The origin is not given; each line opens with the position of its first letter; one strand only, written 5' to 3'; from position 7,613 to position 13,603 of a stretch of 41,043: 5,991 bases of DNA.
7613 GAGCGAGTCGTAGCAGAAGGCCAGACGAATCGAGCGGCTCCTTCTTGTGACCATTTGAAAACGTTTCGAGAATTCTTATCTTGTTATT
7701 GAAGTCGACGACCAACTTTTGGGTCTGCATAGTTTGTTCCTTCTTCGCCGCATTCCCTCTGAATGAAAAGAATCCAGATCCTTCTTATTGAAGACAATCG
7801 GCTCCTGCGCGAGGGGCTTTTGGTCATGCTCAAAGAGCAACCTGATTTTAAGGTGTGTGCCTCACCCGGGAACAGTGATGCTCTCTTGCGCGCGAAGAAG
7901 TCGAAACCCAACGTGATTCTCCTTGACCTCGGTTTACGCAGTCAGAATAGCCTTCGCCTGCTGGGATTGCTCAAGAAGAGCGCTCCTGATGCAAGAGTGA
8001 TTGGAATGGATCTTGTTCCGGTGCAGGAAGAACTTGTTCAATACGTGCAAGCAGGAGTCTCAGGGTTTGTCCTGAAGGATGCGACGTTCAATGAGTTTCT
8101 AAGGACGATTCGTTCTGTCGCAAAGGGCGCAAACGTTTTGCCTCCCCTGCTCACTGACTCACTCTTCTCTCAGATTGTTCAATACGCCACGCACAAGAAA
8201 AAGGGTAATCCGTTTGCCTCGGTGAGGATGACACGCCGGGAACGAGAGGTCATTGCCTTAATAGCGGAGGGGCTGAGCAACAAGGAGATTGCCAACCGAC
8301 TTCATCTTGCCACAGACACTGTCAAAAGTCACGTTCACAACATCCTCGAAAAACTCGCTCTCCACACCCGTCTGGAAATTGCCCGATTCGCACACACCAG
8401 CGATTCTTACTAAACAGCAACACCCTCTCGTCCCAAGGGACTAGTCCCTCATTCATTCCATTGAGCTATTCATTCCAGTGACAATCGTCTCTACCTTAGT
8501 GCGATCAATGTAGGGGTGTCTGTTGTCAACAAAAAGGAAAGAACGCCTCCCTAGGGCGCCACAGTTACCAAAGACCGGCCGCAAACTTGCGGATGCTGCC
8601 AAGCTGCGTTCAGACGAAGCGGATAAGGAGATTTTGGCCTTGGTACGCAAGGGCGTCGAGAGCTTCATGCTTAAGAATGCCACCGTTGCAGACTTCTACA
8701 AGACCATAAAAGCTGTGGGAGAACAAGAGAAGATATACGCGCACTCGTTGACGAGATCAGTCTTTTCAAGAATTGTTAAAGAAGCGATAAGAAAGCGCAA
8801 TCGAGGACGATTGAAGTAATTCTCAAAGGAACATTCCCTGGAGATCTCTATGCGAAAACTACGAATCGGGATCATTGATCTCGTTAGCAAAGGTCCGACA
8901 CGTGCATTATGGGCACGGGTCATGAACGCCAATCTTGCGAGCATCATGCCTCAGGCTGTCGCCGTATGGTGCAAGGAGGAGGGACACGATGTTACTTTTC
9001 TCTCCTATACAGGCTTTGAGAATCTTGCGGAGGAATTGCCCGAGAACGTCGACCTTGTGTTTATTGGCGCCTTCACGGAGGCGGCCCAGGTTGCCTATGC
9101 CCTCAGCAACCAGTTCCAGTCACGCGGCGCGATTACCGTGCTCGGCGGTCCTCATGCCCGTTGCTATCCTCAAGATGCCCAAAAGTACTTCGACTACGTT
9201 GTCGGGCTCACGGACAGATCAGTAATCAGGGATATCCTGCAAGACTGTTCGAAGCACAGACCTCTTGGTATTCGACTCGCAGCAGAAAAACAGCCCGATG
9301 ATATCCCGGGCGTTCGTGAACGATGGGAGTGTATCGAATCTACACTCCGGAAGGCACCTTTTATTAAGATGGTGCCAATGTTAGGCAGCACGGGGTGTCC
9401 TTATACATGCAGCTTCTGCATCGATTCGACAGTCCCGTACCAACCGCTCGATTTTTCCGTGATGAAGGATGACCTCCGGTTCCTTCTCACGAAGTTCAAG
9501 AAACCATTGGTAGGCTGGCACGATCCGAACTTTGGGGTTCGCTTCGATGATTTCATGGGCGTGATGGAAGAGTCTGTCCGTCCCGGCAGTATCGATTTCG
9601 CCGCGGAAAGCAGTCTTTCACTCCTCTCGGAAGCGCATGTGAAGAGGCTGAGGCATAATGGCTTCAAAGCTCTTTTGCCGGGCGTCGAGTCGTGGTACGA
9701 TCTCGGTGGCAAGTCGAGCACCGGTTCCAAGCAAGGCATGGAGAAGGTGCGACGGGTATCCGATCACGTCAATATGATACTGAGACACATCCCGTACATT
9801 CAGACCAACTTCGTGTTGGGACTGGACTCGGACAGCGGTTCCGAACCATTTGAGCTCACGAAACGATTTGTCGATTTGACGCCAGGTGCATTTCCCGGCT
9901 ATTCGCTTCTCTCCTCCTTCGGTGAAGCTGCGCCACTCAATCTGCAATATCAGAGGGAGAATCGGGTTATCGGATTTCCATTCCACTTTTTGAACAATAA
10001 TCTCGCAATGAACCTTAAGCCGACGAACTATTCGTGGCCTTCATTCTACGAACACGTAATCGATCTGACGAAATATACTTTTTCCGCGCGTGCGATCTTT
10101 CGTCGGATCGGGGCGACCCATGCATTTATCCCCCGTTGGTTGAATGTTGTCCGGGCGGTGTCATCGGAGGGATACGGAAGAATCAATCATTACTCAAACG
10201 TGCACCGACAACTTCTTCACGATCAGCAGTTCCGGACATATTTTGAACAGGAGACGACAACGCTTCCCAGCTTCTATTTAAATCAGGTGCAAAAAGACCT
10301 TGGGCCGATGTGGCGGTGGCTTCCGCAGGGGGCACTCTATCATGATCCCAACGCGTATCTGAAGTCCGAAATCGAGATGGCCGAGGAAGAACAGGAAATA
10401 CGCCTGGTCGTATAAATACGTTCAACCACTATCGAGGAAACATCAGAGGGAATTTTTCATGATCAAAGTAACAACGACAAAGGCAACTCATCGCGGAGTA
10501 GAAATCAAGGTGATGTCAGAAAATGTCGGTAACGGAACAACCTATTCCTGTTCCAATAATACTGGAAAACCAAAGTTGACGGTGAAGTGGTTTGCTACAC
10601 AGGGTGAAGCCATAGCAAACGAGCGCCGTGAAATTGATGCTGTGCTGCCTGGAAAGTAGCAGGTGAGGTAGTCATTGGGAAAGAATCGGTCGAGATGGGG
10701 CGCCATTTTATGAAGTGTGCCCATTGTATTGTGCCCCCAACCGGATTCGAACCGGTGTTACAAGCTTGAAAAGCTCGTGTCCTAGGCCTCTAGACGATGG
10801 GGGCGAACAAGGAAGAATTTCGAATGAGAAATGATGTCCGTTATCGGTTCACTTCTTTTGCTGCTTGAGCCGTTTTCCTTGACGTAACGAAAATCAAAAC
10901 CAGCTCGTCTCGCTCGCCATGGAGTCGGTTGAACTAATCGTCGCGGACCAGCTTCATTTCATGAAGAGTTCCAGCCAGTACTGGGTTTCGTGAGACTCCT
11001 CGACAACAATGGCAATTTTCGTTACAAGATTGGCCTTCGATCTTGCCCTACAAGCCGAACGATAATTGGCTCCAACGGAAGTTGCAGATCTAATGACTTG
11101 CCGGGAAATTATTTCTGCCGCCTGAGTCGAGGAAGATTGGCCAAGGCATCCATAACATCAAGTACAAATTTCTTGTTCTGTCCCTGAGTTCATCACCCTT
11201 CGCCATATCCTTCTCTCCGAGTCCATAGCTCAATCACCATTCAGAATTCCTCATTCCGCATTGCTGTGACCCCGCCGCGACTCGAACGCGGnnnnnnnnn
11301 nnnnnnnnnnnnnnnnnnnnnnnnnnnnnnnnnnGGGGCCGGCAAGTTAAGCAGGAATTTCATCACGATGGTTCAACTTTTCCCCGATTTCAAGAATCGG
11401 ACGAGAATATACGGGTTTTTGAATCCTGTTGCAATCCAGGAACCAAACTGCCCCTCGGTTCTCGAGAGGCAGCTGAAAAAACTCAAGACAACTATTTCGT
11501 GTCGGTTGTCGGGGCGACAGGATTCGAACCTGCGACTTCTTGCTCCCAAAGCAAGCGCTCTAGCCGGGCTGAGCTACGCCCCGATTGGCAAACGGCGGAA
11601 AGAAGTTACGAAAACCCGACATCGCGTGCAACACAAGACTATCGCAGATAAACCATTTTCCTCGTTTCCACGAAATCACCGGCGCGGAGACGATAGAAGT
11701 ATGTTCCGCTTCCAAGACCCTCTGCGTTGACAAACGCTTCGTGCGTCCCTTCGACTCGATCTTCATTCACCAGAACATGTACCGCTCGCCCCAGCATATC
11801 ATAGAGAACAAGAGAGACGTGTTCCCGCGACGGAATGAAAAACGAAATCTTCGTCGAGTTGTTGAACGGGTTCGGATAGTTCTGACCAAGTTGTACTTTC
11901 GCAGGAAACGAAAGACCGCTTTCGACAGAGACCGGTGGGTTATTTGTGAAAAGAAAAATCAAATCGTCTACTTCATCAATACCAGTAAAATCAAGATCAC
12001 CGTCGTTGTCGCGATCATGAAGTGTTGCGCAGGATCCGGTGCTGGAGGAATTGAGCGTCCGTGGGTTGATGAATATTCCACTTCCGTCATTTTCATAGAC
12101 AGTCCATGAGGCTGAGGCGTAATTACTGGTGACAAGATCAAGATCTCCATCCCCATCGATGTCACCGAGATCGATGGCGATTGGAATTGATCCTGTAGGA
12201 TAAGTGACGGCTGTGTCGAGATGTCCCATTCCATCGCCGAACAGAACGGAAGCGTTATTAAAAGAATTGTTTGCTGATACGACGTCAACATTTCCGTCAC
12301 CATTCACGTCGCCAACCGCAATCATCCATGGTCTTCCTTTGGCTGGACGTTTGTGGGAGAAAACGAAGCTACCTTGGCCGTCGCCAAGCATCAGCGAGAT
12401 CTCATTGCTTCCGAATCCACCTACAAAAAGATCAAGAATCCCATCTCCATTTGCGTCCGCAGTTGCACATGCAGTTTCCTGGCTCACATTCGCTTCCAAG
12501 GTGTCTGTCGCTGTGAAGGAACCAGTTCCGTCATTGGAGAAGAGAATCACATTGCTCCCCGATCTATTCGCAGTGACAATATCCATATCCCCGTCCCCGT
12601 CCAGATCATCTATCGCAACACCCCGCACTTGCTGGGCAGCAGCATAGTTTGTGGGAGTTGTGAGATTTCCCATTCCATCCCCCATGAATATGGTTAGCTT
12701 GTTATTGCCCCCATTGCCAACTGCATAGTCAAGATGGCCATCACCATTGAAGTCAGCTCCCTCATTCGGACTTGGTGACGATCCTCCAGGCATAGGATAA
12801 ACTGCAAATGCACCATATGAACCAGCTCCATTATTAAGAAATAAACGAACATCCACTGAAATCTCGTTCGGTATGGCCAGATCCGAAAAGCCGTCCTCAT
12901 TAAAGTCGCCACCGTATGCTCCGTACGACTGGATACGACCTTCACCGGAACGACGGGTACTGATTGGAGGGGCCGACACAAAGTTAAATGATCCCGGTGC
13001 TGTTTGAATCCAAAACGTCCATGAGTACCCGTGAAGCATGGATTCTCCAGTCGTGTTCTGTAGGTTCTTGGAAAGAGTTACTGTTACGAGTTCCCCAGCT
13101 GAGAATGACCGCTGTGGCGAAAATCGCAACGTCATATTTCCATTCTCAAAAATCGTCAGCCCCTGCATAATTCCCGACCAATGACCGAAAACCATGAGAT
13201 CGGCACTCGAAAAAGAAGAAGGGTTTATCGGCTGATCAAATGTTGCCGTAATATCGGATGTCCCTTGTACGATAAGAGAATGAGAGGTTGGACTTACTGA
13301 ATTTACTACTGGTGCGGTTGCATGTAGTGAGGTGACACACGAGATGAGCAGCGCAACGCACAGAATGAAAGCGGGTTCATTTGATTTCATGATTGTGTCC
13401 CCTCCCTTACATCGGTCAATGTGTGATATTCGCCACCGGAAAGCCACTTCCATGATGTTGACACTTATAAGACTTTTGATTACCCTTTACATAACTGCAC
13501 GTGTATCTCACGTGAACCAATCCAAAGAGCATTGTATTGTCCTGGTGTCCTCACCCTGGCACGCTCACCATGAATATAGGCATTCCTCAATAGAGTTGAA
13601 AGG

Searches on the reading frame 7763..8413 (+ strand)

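Call 15: search_protein_families(library=pfam, proteins=[window:7763-8413:+], max_evalue=0.00001)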
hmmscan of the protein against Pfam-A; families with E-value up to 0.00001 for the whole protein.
window:7763-8413:+ (216 aa): 3 families
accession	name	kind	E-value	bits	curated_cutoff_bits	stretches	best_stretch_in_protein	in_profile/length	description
PF00196.25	GerE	-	2.3e-18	66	23.5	1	156-210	3-57/57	Bacterial regulatory proteins, luxR family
PF00072.30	Response_reg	-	5.8e-13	49.4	30.2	1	6-116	1-110/111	Response regulator receiver domain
PF08281.18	Sigma70_r4_2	-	3.8e-08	33.3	25.7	1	155-198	10-54/54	Sigma-70, region 4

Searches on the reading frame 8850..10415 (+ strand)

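Call 15: search_protein_families(library=pfam, proteins=[window:8850-10415:+], max_evalue=0.00001)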
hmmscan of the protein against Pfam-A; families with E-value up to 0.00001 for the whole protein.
window:8850-10415:+ (521 aa): 1 family
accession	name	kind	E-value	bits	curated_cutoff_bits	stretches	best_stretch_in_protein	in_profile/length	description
PF02310.24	B12-binding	-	2.5e-06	27.7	32.1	1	36-120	19-111/121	B12 binding domain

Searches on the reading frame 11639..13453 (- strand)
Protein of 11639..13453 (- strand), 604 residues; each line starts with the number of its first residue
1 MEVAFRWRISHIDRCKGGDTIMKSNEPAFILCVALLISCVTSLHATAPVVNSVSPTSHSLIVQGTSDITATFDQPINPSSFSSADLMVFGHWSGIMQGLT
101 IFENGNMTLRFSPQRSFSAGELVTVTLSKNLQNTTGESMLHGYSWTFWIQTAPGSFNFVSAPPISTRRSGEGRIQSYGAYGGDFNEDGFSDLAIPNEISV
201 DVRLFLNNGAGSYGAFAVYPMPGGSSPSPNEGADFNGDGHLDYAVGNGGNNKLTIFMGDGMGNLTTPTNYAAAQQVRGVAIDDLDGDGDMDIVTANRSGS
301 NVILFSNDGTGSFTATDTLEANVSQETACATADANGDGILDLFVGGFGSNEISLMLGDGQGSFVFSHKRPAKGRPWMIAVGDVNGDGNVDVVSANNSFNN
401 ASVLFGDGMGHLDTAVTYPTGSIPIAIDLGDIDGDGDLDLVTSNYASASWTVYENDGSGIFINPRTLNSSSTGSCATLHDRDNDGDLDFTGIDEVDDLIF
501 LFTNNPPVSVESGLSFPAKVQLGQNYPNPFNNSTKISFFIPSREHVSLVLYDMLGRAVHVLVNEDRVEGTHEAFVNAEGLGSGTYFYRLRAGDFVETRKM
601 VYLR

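Call 15: search_protein_families(library=pfam, proteins=[window:11639-13453:-], max_evalue=0.00001)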
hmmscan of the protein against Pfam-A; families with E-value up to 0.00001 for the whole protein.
window:11639-13453:- (604 aa): 4 families
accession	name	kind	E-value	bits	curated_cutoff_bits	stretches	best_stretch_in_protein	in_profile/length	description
PF13517.12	FG-GAP_3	-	1.6e-54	182.8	26.9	6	333-392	1-60/61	FG-GAP-like repeat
PF01839.29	FG-GAP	-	1.1e-13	51.2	22.1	0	426-448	4-26/37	FG-GAP repeat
PF13205.12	Big_5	-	2.5e-11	44.7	23.6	1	45-147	2-103/105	Bacterial Ig-like domain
PF18962.6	Por_Secre_tail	-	2.2e-08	34.7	27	1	526-600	2-73/75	Secretion system C-terminal sorting domain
